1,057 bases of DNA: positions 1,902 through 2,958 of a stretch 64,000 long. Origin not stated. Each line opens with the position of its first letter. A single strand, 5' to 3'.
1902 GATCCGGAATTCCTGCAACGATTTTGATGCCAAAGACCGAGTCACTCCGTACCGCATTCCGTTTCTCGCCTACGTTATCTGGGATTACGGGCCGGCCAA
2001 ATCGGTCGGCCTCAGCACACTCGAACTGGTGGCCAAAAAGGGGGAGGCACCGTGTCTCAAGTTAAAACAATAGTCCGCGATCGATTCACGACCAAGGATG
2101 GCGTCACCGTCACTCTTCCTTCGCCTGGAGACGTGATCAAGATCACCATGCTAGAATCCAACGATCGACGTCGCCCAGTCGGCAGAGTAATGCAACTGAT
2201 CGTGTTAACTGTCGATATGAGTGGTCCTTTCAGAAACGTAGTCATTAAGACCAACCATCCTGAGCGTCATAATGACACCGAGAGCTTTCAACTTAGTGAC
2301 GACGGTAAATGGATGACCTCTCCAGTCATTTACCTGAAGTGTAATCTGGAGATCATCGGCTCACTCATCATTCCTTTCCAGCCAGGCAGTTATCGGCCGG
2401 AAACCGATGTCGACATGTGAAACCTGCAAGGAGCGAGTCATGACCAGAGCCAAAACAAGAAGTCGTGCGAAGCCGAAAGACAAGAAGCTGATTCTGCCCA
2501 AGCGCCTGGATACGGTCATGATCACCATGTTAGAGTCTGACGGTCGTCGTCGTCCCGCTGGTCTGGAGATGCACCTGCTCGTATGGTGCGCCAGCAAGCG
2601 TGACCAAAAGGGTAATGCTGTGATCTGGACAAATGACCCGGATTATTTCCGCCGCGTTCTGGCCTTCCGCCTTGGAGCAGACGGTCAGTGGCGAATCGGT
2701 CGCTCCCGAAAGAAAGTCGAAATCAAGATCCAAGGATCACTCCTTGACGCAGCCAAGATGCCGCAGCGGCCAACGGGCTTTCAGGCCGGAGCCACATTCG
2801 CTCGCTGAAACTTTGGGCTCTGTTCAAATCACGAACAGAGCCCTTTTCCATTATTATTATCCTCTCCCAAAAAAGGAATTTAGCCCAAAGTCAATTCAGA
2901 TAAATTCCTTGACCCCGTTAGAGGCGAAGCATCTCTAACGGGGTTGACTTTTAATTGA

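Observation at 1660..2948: A three-gene GC-rich cassette with two tandem 122-aa paralogues, closed by a terminator plus palindromic element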

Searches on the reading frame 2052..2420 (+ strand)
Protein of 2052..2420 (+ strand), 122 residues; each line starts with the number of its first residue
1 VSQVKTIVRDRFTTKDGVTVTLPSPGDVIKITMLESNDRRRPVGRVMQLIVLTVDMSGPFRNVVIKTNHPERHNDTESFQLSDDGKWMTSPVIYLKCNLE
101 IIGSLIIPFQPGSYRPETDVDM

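Call 6: search_protein_families(library=pfam, proteins=[window:2052-2420:+], max_evalue=10)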
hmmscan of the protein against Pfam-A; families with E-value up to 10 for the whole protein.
window:2052-2420:+ (122 aa): 0 families

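Call 8: search_protein_families(library=phrogs, proteins=[window:2052-2420:+], max_evalue=10)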
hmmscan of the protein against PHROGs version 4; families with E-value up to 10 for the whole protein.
window:2052-2420:+ (122 aa): 0 families

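Call 9: search_protein_families(library=padloc, proteins=[window:2052-2420:+], max_evalue=10)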
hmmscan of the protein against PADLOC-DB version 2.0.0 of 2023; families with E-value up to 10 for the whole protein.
window:2052-2420:+ (122 aa): 0 families

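Call 10: search_protein_families(library=ncbifam, proteins=[window:2052-2420:+], max_evalue=10)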
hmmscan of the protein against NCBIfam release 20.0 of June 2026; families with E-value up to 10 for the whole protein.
window:2052-2420:+ (122 aa): 0 families

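Call 12: find_homologous_proteins(query=window:2052-2420:+, max_evalue=0.01)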
Query window:2052-2420:+ (122 aa): 1 proteins with E <= 0.01 among 18 candidates.
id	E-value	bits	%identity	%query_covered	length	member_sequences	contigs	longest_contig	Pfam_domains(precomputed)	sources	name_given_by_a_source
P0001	3.8e-38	148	100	55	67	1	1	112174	-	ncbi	ncbi:MAG: hypothetical protein V1846_00140 [Candidatus Komeilibacteria bacterium]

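Call 16: find_homologous_proteins(query=A1, max_evalue=1)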
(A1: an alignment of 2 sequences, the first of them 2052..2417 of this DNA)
Query A1 (2 sequences) (122 aa, profile of the alignment): 2 proteins with E <= 1 among 197 candidates.
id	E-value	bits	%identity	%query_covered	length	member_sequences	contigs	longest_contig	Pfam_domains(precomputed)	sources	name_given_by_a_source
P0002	2.3e-48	181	39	62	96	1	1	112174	-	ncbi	ncbi:MAG: hypothetical protein V1846_00145 [Candidatus Komeilibacteria bacterium]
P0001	4.8e-28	115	100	55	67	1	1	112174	-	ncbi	ncbi:MAG: hypothetical protein V1846_00140 [Candidatus Komeilibacteria bacterium]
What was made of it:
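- NCBI's gene calls for B and C are short (67 and 96 aa; calls 12, 16).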

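Call 22: find_related_loci(query=A1, collection=genome_contigs, flank=8000)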
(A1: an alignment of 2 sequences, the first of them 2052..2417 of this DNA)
Query A1 (122 aa) in genome_contigs; peptide patterns used: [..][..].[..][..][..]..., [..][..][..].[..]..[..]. (x = any residue, [..] = any of these).
57 stretches matched a pattern, but none encodes a relative of the query by tblastn (E <= 1e-3).

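Call 23: find_related_loci(query=A1, collection=viral_contigs, flank=8000)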
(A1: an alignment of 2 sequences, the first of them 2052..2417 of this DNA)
Query A1 (122 aa) in viral_contigs; peptide patterns used: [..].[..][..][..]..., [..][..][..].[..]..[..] (x = any residue, [..] = any of these).
65 stretches matched a pattern, but none encodes a relative of the query by tblastn (E <= 1e-3).

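Call 24: find_related_loci(query=A1, collection=metagenome_contigs, flank=8000)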
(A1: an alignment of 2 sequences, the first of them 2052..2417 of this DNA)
Query A1 (122 aa) in metagenome_contigs; peptide patterns used: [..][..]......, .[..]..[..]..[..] (x = any residue, [..] = any of these).
284 stretches matched a pattern, but none encodes a relative of the query by tblastn (E <= 1e-3).

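Call 32: predict_structure(alignment_id=A1)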
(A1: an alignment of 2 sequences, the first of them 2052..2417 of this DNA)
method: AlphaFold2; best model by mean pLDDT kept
length: 122 residues; sequences in the alignment: 2
mean_pLDDT: 74.5   pTM: 0.65
mean pLDDT of the five models: 74.5, 71.3, 65.7, 59.3, 37.4
residues with pLDDT >= 90: 2; 70-90: 83; 50-70: 18; < 50: 19
segments of 3 or more residues with pLDDT < 50: 1-4, 108-122
pLDDT, mean of each block of 10 residues (from residue 1): 57 84 88 81 84 78 80 77 84 82 65 44 33
secondary structure, 60 per line:
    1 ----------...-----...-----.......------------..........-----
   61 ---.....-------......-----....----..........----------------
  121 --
elements in order: E11-13 E19-21 E27-33 E46-55 E64-68 E76-81 E87-90 E95-104
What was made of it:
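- Fold: the AF2 model of B has pLDDT 74.5, pTM 0.65 and eight strands (call 32). The AF2 model is confident (call 32).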

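Call 34: search_protein_representatives(alignment_id=A1)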
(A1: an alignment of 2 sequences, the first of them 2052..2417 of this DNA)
Query: 2 sequences, 126 profile positions. Proteins with E-value up to 0.001 (for the whole library): 5; up to 1e-10: 2; up to 1e-30: 1. The best 5 are listed.
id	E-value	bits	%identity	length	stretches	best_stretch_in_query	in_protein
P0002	7.4e-49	181.0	-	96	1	30-126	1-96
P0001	1.5e-28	115.3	-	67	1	56-126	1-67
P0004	6.7e-06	42.2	-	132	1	1-114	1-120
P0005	1.8e-05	40.8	-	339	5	57-95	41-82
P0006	8.2e-04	35.4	-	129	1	5-116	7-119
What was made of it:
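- Full HMMER over 1.84 billion representatives gave only P0004 (E 6.7e-6) and P0006 (E 8e-4) (call 34). There are only four members in about 15 billion proteins (call 34).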

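Call 37: find_encoding_contigs(protein=P0004, flank=10000)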
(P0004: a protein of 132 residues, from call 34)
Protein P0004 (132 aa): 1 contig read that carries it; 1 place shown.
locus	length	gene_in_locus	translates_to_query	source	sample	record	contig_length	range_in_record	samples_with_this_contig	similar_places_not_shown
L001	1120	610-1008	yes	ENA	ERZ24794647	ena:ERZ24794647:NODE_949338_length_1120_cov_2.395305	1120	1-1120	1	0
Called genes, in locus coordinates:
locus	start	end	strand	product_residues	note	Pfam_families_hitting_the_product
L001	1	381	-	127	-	?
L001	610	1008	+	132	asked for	-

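Call 38: find_encoding_contigs(protein=P0006, flank=10000)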
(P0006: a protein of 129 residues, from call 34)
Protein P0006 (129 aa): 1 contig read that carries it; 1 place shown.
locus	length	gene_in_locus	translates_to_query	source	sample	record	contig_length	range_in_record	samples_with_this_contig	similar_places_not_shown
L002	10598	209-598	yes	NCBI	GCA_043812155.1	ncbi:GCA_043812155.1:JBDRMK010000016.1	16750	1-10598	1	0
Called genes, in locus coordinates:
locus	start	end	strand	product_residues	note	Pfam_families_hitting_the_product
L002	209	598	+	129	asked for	-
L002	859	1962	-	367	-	PF02547:Queuosine_synth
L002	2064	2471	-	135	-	PF01951:Archease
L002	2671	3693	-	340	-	PF05673:DUF815 (faint), PF06068:TIP49 (faint), PF05496:RuvB_N, PF00004:AAA, PF07728:AAA_5 (weak), PF17864:AAA_lid_4, PF05491:WHD_RuvB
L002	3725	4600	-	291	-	-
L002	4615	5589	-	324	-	PF01784:DUF34_NIF3 (faint)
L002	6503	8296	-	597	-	PF12229:PG_binding_4, PF04294:VanW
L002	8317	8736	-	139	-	PF17886:ArsA_HSP20 (faint), PF00011:HSP20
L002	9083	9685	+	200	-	-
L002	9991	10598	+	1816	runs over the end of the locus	PF00535:Glycos_transf_2, PF13506:Glyco_transf_21 (faint), PF13641:Glyco_tranf_2_3, PF13632:Glyco_trans_2_3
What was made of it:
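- L002 carries its homologue about 2 kb from ruvB (call 38), which would also fit old vertical inheritance in a variable slot.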

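Call 43: fold_search(model_id=the predicted structure, library=pdb)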
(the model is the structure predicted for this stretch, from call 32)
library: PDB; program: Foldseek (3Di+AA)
matches with E <= 10: 556; with E <= 0.001: 0
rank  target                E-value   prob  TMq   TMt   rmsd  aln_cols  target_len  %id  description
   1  9g6k_Lp               1.0e-01  0.77  0.36  0.14  13.0       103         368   16  LSU structure derived from the LSU sample of the mitoribosome from T. gondii. (released 2024-12-11)
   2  5hal                  1.5e-01  0.25  0.21  0.24  12.5       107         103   10  Crystal Structure of a putative beta-lactamase from Burkholderia vietnamiensis (released 2016-01-13)
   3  9i05_Al               1.7e-01  0.72  0.36  0.14  12.8       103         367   16  Cryo-EM structure of the large subunit of the mitochondrial ribosome from Toxoplasma gondii (released 2025-06-11)
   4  4u8u_O                1.8e-01  0.66  0.33  0.21   6.3        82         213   18  The Crystallographic structure of the giant hemoglobin from Glossoscolex paulistus at 3.2 A resolution. (released 2015-06-10)
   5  8uua_R                2.5e-01  0.57  0.33  0.38   9.1        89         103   18  Cryo-EM structure of the Listeria innocua 50S ribosomal subunit in complex with HflXr (structure III) (released 2024-02-28)
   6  5dm6_M                2.7e-01  0.72  0.34  0.38   8.8        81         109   14  Crystal structure of the 50S ribosomal subunit from Deinococcus radiodurans (released 2015-11-11)
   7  4wfa_M                3.1e-01  0.60  0.37  0.41   9.3        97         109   18  The crystal structure of the large ribosomal subunit of Staphylococcus aureus in complex with linezolid (released 2015-10-21)
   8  6ppf_P                3.1e-01  0.57  0.34  0.40   9.7        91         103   15  Bacterial 45SRbgA ribosomal particle class B (released 2019-09-18)
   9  5lzw_ii               3.5e-01  0.60  0.35  0.13   7.9        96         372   12  Structure of the mammalian rescue complex with Pelota and Hbs1l assembled on a truncated mRNA. (released 2016-11-30)
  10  9v27_sf               3.5e-01  0.23  0.26  0.16  10.8       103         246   14  Cryo- EM structure of small subunit (body) of 75S ribosome with A/P- & P/E- tRNAs from Entamoeba histolytica (released 2025-10-08)
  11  9bs0_K                3.7e-01  0.51  0.33  0.35   5.4        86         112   14  YphC-treated 45SYphC particle. Class 5 (released 2024-12-25)
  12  4egx_D                3.9e-01  0.12  0.19  0.15  12.0       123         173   14  Crystal structure of KIF1A CC1-FHA tandem (released 2012-10-03)
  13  7asn_N                4.3e-01  0.75  0.39  0.42   4.7        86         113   17  Staphylococcus aureus 50S after 30 minutes incubation a 37C (released 2021-11-17)
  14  9hm0_MM               4.6e-01  0.77  0.39  0.33   5.5        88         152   12  Translational activator Aep3 in complex with mRNA and the yeast mitochondrial ribosome (released 2025-12-17)
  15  9bsl_K                4.6e-01  0.51  0.33  0.35   5.7        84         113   15  45SRbgA particle in complex with RbgA and YphC. Class A (released 2024-12-25)
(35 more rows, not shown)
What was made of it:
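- On SH3-like / small beta-barrel RNA-binding proteins: Foldseek against PDB gives a best E of 0.1 and TM 0.33-0.43 (call 43).
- Basic charge and a weak, non-significant resemblance to small ribosomal beta-barrel proteins (Foldseek E >= 0.1, TM 0.33-0.43; call 43) are all there is.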

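Call 46: search_solved_structures(query=A2, max_evalue=10)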
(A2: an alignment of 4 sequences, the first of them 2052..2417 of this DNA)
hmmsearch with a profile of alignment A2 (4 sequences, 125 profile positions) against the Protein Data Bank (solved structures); distinct sequences matched with E-value up to 10: 4.
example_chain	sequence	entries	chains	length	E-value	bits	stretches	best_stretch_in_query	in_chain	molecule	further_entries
4q6i_C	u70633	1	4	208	0.36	14.2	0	13-38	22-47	T-cell surface glycoprotein CD4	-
2kym_A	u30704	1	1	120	0.58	13.6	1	48-100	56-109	Bud emergence protein 1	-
9jg8_G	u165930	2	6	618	0.85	13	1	10-99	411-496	Type VI secretion system spike protein VgrG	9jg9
8z7n_C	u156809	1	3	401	1.3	12.4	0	13-38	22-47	T-cell surface glycoprotein CD4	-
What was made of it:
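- Closest known: Small beta-barrel ribosomal proteins of the bacterial 50S subunit. Different: There is no sequence similarity (call 46).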

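Call 57: search_protein_families(library=pfam, proteins=[L001:1-381:-], max_evalue=0.1)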
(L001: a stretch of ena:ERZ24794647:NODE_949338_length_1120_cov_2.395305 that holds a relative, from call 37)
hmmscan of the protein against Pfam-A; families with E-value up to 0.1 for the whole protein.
L001:1-381:- (127 aa): 1 family
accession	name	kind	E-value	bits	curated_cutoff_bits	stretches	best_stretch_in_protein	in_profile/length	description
PF09238.16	IL4Ra_N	-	0.098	13.4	22.1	0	76-127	30-77/94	Interleukin-4 receptor alpha chain, N-terminal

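Call 60: fold_search(model_id=the predicted structure, library=viral)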
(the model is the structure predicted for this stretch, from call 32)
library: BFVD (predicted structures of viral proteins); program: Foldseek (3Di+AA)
matches with E <= 10: 791; with E <= 0.001: 0
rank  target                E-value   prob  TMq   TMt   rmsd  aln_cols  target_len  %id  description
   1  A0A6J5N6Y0            1.6e-02  0.94  0.32  0.42   6.2        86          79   15  Uncharacterized protein [uncultured Caudovirales phage]
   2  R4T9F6                2.3e-02  1.00  0.48  0.60   5.7       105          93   12  Uncharacterized protein [Halogranum tailed virus 1]
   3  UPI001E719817         4.1e-02  1.00  0.44  0.57  12.8        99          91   15  (no name look-up for this kind of identifier)
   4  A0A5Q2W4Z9            4.9e-02  1.00  0.41  0.64   3.0        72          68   18  (no name in the UniProt tables at hand)
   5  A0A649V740            4.9e-02  0.98  0.40  0.51   7.4        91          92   13  (no name in the UniProt tables at hand)
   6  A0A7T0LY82            6.4e-02  0.72  0.34  0.09  10.9       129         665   14  (no name in the UniProt tables at hand)
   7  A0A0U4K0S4            7.1e-02  0.97  0.39  0.41   7.8        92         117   14  Uncharacterized protein [Arthrobacter phage Laroye]
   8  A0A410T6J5            1.0e-01  0.54  0.29  0.20  13.3        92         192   13  (no name in the UniProt tables at hand)
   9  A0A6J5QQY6            1.1e-01  0.28  0.26  0.29  13.3       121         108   14  Uncharacterized protein [uncultured Caudovirales phage]
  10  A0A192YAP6            1.2e-01  1.00  0.42  0.56   2.7        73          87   12  Uncharacterized protein [Morganella phage vB_MmoM_MP1]
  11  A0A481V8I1            1.3e-01  0.99  0.44  0.37   3.0        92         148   13  Uncharacterized protein [Halobacterium phage ChaoS9]
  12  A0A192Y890            1.3e-01  0.54  0.37  0.29  16.5       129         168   12  Uncharacterized protein [Escherichia phage vB_EcoS_NBD2]
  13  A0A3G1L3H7            1.3e-01  0.11  0.18  0.09  18.9       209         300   10  Uncharacterized protein [Synechococcus phage S-CBWM1]
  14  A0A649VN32            1.4e-01  0.87  0.36  0.37   4.4        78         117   14  Uncharacterized protein [Arthrobacter phage Mufasa8]
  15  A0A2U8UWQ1            1.4e-01  0.41  0.26  0.32  12.0        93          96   15  Uncharacterized protein [Erwinia phage Faunus]
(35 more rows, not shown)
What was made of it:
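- Closest known: Small uncharacterised beta proteins of tailed phages in BFVD. Same: These are the best structural scores found (E 0.02-0.05, TM up to 0.48/0.60; call 60).
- The best, though non-significant, fold neighbours in BFVD are small uncharacterised phage beta proteins such as R4T9F6 (E 0.02, TM 0.48/0.60; call 60).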

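Call 61: search_dna_similar(query=window:2052-2417:+, collection=phages, mode=protein, max_evalue=1)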
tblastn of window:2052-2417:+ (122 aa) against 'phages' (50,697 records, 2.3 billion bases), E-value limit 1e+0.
No match.

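Call 74: search_protein_families(library=pfam, alignment_id=A2, max_evalue=10)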
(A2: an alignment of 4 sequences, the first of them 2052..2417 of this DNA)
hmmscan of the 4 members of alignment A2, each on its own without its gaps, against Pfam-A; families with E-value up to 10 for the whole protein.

A. member 1, window:2052-2417:+ (122 aa): 0 families

B. families by the number of members that match (of 4 scanned): 2 families
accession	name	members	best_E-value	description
PF19843.4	DUF6318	1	0.19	Family of unknown function (DUF6318)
PF18611.7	IL3Ra_N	1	0.26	IL-3 receptor alpha chain N-terminal domain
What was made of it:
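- On Type II toxin-antitoxin system: Pfam also gives none for any of the four B/C family members (call 74).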

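Call 75: search_protein_families(library=phrogs, alignment_id=A2, max_evalue=10)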
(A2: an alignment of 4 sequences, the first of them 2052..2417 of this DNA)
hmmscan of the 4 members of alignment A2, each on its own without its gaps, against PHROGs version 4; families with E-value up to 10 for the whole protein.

A. member 1, window:2052-2417:+ (122 aa): 0 families

B. families by the number of members that match (of 4 scanned): 1 family
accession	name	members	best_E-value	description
phrog_20948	-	1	0.58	-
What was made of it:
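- No PHROG hit (calls 8, 75).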

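Call 77: find_related_loci(query=A4, collection=viral_contigs, flank=6000)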
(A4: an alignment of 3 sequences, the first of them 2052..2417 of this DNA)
Query A4 (122 aa) in viral_contigs; peptide patterns used: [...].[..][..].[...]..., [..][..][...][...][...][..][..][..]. (x = any residue, [..] = any of these).
76 stretches matched a pattern, but none encodes a relative of the query by tblastn (E <= 1e-3).
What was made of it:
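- No relative in IMG/VR (calls 23, 77).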

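Call 78: find_related_loci(query=A4, collection=metagenome_contigs, flank=6000)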
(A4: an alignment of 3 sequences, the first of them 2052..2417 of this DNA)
Query A4 (122 aa) in metagenome_contigs; peptide patterns used: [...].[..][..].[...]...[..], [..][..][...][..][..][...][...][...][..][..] (x = any residue, [..] = any of these).
198 stretches matched a pattern, but none encodes a relative of the query by tblastn (E <= 1e-3).
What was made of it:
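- Tried and rejected: Pattern scans of genome, viral and metagenome contigs with A1 and A4 found none (calls 22-24, 77, 78).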

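Call 93: search_protein_families(library=padloc, proteins=[P0004, P0006], max_evalue=0.01)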
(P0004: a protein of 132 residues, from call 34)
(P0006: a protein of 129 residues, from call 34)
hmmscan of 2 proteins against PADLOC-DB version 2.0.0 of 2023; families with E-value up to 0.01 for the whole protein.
P0004 (132 aa): 0 families

P0006 (129 aa): 0 families
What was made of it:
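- On Known anti-phage defence systems (PADLOC-DB v2): No match for A, B, C, P0004 or P0006 (calls 9, 93).
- Tried and rejected: Nothing (calls 6, 8-10, 74, 75, 93).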

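Call 108: find_encoding_contigs(protein=P0002, flank=4000, max_places=3)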
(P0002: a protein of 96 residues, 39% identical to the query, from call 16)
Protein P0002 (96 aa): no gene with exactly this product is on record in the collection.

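Call 113: list_cluster_members(proteins=[P0006, P0004, P0003])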
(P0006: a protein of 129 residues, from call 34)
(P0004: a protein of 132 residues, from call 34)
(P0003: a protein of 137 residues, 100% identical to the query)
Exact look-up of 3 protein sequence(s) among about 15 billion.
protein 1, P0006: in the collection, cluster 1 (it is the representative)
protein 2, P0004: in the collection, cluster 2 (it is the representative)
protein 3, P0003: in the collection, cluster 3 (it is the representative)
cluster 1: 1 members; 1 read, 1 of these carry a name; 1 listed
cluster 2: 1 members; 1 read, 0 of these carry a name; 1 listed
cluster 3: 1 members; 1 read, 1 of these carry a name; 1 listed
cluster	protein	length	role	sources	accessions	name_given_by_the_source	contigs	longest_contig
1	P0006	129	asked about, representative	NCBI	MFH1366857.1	MAG: hypothetical protein ABIH38_02605 [Patescibacteria group bacterium]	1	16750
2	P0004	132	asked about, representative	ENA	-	-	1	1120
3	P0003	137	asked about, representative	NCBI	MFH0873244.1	MAG: hypothetical protein V1846_00135 [Candidatus Komeilibacteria bacterium]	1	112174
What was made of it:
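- P0006 is annotated as a Patescibacteria hypothetical protein (call 113).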

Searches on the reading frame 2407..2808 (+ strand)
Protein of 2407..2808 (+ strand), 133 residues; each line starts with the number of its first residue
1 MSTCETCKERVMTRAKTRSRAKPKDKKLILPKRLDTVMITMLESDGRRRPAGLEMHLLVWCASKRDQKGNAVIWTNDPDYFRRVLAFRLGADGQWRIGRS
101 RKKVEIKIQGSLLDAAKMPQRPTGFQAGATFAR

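Call 6: search_protein_families(library=pfam, proteins=[window:2407-2808:+], max_evalue=10)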
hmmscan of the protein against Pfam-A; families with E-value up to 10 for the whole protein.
window:2407-2808:+ (133 aa): 0 families

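Call 8: search_protein_families(library=phrogs, proteins=[window:2407-2808:+], max_evalue=10)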
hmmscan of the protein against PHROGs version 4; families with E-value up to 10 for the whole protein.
window:2407-2808:+ (133 aa): 0 families

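Call 9: search_protein_families(library=padloc, proteins=[window:2407-2808:+], max_evalue=10)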
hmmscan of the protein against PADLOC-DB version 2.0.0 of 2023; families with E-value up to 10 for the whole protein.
window:2407-2808:+ (133 aa): 0 families

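Call 10: search_protein_families(library=ncbifam, proteins=[window:2407-2808:+], max_evalue=10)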
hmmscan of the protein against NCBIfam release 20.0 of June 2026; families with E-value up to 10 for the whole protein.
window:2407-2808:+ (133 aa): 0 families

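Call 72: search_dna_similar(query=window:2440-2805:+, collection=plasmids, mode=protein, max_evalue=1)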
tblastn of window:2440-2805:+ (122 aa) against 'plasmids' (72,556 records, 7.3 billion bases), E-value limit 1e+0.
No match.
